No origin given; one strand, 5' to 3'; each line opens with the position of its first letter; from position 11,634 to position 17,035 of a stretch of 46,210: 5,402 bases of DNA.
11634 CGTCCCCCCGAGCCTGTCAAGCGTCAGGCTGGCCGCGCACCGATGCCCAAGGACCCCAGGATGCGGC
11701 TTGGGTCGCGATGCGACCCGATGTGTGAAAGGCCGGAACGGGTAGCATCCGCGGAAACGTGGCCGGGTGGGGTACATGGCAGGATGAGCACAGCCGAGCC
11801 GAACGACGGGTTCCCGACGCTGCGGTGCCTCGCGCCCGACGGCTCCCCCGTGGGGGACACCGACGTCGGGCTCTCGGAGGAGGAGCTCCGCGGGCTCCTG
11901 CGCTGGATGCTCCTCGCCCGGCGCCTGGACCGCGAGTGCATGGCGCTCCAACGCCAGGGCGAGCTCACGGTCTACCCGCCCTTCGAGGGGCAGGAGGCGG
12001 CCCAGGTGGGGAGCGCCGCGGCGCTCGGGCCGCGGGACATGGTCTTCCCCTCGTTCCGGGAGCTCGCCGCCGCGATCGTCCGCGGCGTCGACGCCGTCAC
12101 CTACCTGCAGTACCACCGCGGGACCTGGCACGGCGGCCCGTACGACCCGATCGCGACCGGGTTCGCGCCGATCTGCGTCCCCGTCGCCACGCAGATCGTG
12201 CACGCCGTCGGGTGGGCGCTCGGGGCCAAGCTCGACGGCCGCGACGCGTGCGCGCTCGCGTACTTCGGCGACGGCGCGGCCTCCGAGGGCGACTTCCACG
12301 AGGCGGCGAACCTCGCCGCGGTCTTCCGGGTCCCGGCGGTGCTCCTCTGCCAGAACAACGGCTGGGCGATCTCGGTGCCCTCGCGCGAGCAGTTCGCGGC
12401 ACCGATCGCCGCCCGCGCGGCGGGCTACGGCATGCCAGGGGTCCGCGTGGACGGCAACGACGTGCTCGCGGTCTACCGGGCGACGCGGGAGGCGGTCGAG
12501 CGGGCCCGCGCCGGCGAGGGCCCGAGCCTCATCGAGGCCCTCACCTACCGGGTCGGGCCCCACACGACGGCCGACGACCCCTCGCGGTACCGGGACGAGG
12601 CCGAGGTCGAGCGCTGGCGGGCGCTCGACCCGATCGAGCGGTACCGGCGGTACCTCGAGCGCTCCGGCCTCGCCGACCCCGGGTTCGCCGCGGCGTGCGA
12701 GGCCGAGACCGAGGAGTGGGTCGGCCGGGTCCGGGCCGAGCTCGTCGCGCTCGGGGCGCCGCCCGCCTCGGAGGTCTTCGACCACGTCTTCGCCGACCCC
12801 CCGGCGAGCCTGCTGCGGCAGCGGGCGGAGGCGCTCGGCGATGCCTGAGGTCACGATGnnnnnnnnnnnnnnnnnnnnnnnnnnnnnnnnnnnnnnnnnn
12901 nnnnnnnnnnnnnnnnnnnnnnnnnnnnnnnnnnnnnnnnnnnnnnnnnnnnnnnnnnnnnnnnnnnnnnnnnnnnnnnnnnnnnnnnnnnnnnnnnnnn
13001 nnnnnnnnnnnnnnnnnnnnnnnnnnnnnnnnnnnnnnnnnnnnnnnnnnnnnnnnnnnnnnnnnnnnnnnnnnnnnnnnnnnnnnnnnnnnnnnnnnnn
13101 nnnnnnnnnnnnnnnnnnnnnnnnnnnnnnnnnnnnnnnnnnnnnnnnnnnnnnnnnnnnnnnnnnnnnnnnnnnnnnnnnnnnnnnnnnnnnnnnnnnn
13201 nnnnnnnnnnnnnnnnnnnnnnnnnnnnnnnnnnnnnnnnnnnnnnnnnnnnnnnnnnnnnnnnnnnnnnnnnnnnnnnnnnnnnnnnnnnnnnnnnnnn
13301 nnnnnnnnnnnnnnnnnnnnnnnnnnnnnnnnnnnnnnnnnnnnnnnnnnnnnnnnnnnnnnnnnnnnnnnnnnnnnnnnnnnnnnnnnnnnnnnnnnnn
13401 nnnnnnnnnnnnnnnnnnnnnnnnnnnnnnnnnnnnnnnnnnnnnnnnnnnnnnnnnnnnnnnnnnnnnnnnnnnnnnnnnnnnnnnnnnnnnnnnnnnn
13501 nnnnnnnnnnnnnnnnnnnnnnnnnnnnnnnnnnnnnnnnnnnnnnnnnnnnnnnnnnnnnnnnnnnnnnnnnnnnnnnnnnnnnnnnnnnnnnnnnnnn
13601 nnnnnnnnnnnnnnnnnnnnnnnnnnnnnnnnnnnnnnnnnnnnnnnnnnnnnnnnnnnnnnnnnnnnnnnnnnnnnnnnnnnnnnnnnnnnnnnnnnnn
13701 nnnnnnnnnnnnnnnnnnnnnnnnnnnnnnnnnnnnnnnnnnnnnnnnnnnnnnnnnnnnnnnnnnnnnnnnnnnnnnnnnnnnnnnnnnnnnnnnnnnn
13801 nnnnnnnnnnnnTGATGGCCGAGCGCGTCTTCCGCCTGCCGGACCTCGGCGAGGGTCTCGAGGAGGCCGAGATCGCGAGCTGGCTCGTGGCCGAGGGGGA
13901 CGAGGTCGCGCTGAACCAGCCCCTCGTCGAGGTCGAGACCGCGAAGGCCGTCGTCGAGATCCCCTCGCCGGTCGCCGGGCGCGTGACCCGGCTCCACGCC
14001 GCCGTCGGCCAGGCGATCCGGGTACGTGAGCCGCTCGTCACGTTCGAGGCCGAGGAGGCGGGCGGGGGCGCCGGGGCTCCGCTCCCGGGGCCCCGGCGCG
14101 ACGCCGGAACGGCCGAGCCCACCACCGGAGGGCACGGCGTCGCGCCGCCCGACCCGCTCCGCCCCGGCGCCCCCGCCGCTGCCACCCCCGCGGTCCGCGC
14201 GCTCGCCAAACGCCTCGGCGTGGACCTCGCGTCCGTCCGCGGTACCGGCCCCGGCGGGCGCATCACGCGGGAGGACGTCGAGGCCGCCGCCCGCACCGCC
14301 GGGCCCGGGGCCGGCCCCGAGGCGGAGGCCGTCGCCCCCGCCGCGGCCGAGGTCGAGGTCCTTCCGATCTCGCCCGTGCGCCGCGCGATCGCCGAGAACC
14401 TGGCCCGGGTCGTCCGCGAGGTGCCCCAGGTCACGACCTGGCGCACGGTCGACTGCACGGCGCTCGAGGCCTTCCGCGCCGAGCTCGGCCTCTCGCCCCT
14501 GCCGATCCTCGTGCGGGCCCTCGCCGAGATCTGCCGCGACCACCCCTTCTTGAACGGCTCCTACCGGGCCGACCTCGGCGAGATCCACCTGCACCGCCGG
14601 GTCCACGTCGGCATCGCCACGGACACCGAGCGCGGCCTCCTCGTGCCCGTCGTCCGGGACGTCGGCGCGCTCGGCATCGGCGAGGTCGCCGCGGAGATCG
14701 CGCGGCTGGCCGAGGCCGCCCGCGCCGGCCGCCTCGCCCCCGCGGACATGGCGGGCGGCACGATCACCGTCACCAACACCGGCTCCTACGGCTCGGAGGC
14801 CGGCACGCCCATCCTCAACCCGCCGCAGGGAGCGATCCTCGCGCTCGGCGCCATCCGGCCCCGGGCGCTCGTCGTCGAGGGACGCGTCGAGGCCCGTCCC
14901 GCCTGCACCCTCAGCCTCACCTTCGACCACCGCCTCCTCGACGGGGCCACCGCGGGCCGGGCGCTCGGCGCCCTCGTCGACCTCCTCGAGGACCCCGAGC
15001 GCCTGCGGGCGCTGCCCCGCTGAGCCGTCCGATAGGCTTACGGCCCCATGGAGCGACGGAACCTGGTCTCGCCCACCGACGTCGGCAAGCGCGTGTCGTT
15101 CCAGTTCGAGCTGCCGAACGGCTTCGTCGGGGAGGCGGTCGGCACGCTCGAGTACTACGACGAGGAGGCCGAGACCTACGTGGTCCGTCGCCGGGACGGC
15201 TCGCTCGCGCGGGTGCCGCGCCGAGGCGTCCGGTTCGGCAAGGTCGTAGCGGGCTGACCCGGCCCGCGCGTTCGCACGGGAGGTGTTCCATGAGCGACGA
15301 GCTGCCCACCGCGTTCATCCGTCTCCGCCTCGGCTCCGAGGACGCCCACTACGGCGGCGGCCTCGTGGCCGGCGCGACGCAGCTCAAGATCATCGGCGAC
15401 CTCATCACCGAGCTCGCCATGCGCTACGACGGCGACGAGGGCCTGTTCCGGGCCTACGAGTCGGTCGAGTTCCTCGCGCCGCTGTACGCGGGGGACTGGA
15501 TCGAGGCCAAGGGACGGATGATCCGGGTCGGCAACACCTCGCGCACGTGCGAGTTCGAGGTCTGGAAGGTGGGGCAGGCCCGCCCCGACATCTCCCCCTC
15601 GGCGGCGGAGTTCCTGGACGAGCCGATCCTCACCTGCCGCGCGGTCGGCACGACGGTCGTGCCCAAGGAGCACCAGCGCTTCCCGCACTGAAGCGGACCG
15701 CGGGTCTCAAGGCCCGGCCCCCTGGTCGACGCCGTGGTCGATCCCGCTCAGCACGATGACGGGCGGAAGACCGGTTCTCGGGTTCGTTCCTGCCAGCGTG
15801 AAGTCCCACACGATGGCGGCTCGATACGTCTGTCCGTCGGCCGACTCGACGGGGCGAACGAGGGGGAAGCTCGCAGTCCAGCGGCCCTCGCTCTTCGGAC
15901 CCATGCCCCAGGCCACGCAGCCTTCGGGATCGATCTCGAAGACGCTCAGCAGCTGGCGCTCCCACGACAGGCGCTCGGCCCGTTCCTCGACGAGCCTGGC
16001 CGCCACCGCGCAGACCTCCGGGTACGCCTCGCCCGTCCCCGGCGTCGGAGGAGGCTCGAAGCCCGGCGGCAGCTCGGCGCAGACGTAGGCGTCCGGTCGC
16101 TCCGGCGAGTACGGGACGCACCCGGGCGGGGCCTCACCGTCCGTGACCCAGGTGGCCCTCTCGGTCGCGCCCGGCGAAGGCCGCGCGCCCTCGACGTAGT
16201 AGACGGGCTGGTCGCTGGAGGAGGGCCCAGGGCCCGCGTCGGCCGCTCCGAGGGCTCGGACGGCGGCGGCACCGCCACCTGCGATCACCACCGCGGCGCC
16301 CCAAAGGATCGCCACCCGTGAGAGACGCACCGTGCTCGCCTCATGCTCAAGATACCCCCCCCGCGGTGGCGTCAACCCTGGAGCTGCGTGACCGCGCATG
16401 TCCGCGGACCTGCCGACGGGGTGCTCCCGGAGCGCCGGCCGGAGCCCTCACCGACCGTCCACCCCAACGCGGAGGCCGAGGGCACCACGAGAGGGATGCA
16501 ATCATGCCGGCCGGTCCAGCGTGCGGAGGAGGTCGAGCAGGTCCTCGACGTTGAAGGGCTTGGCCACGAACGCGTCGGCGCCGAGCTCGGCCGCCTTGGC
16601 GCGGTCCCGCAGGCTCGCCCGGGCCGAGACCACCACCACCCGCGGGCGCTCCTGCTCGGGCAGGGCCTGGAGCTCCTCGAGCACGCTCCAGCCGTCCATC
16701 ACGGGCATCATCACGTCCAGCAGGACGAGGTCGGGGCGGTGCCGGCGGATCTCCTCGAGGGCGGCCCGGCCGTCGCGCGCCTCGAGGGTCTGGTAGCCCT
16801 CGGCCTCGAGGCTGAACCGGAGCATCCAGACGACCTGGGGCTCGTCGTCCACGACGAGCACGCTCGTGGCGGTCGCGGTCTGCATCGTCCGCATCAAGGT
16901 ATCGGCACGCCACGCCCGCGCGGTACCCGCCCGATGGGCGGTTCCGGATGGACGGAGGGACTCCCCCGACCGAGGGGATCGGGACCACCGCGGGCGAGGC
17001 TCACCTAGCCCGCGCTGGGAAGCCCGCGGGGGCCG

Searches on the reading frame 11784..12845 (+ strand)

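Call 20: search_protein_families(library=pfam, proteins=[window:11784-12845:+], max_evalue=0.001)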
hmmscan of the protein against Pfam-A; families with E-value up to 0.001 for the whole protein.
window:11784-12845:+ (354 aa): 2 families
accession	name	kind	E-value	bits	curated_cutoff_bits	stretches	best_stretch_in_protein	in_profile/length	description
PF00676.26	E1_dh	-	2.7e-79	266.7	22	1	41-310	3-281/300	Dehydrogenase E1 component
PF02775.26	TPP_enzyme_C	-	5.6e-05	23.4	21.9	0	141-251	33-150/151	Thiamine pyrophosphate enzyme, C-terminal TPP binding domain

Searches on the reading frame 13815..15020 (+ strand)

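Call 61: search_protein_families(library=ncbifam, proteins=[window:13815-15020:+], max_evalue=0.001)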
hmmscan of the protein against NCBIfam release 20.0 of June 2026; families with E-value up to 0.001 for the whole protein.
window:13815-15020:+ (402 aa): 14 families
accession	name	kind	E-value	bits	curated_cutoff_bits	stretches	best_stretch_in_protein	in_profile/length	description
NF008814.0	PRK11854.1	equivalog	4.6e-88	296.2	722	1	7-397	211-635/637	pyruvate dehydrogenase complex dihydrolipoyllysine-residue acetyltransferase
NF004309.0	PRK05704.1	equivalog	5.5e-74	249.9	449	1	7-397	6-404/408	2-oxoglutarate dehydrogenase complex dihydrolipoyllysine-residue succinyltransferase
TIGR01348.1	PDHac_trf_long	equivalog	1.4e-73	248.4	552.1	1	7-397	159-585/587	dihydrolipoyllysine-residue acetyltransferase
TIGR02927.1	SucB_Actino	equivalog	5.4e-71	240.1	423.45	2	121-393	266-570/579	2-oxoglutarate dehydrogenase, E2 component, dihydrolipoamide succinyltransferase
TIGR01347.1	sucB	equivalog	6.1e-67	226.6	378.65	1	7-397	4-400/404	dihydrolipoyllysine-residue succinyltransferase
TIGR01349.1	PDHac_trf_mito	equivalog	5.7e-56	190.5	445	2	122-396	142-434/437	pyruvate dehydrogenase complex dihydrolipoamide acetyltransferase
NF008815.0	PRK11857.1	equivalog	1.3e-46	159.5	378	1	122-397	5-305/308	dihydrolipoamide acetyltransferase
NF011416.0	PRK14843.1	equivalog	5.2e-37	127.5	429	2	176-394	114-342/347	dihydrolipoamide acetyltransferase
NF008907.0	PRK12270.1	equivalog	2.8e-19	68.4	878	1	169-392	117-362/1241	multifunctional oxoglutarate decarboxylase/oxoglutarate dehydrogenase thiamine pyrophosphate-binding subunit/dihydrolipoyllysine-residue suc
NF011457.0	PRK14875.1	equivalog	1.7e-16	60.1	307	1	6-161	6-128/372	acetoin dehydrogenase dihydrolipoyllysine-residue acetyltransferase subunit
NF005117.0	PRK06549.1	equivalog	1.5e-07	32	159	1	21-77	73-129/130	acetyl-CoA carboxylase biotin carboxyl carrier protein subunit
NF008854.0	PRK11892.1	equivalog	4.8e-06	25.5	454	1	7-78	6-78/464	pyruvate dehydrogenase complex E1 component subunit beta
NF004173.0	PRK05641.1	equivalog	0.0002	22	199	1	21-76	96-151/153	putative acetyl-CoA carboxylase biotin carboxyl carrier protein subunit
TIGR02712.1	urea_carbox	equivalog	0.0007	17.4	1303.85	1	22-76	1145-1199/1201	urea carboxylase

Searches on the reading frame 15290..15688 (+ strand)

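Call 7: search_protein_families(library=pfam, proteins=[window:15290-15688:+], max_evalue=0.001)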
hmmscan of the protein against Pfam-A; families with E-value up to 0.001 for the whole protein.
window:15290-15688:+ (133 aa): 1 family
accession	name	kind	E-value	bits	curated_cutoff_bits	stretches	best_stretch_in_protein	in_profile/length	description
PF03061.28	4HBT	-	2.1e-08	34.8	20.6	1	24-96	2-75/79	Thioesterase superfamily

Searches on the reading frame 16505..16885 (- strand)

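Call 7: search_protein_families(library=pfam, proteins=[window:16505-16885:-], max_evalue=0.001)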
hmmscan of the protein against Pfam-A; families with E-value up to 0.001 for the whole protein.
window:16505-16885:- (127 aa): 1 family
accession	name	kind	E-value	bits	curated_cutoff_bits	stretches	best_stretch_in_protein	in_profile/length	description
PF00072.30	Response_reg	-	4.3e-29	101.3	30.2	1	9-120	1-110/111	Response regulator receiver domain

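Call 61: search_protein_families(library=ncbifam, proteins=[window:16505-16885:-], max_evalue=0.001)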
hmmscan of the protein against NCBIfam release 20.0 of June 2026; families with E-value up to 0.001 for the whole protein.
window:16505-16885:- (127 aa): 99 families (the best 25 are shown)
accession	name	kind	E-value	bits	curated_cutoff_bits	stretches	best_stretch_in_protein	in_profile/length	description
NF007135.0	PRK09581.1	equivalog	3.7e-26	92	474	1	7-125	3-121/457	PleD family two-component system response regulator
NF040689.1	MtrAB_MtrA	equivalog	1.6e-24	86.5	300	1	9-122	1-111/219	MtrAB system response regulator MtrA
NF045944.1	ResRegRpaBCyano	equivalog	2.1e-24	86.2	330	1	10-120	1-108/229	response regulator transcription factor RpaB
TIGR02154.1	PhoB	equivalog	4.4e-24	85.1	296.2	1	7-123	3-119/226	phosphate regulon transcriptional regulator PhoB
NF040534.1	resp_reg_YycF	equivalog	6.1e-24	84.6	340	1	8-118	2-109/231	response regulator YycF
TIGR01387.1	cztR_silR_copR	subfamily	8.9e-23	81.1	279.2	1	9-125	1-115/218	heavy metal response regulator transcription factor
NF053854.1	RespRegPhoBBctds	equivalog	2.9e-22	79.1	270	1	9-118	1-109/225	two-component system response regulator PhoB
NF041733.1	resp_reg_CseB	equivalog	1.9e-21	76.5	350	1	8-125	2-116/228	two-component system response regulator CseB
TIGR02875.1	spore_0_A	equivalog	5.7e-21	74.9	200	1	8-123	4-121/262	sporulation transcription factor Spo0A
NF033120.0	vanR_FM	exception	1.4e-20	73.9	460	1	7-116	4-110/231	vancomycin resistance response regulator transcription factor, VanR-F/VanR-M family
NF008469.0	PRK11361.1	equivalog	2.3e-20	72.7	714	1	5-119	3-115/461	acetoacetate metabolism transcriptional regulator AtoC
NF007982.1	PRK10710.1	equivalog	4.8e-20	72.1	380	1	3-123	4-121/235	envelope stress response regulator BaeR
NF008296.0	PRK11083.1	equivalog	8e-20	71.2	273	1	6-123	3-117/228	two-component system response regulator CreB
NF008199.0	PRK10955.1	equivalog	1.1e-19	71.3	341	1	8-123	3-114/232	envelope stress response regulator transcription factor CpxR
NF007005.1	PRK09468.1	equivalog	5.7e-19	68.5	331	1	6-122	3-117/237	osmolarity response regulator transcription factor OmpR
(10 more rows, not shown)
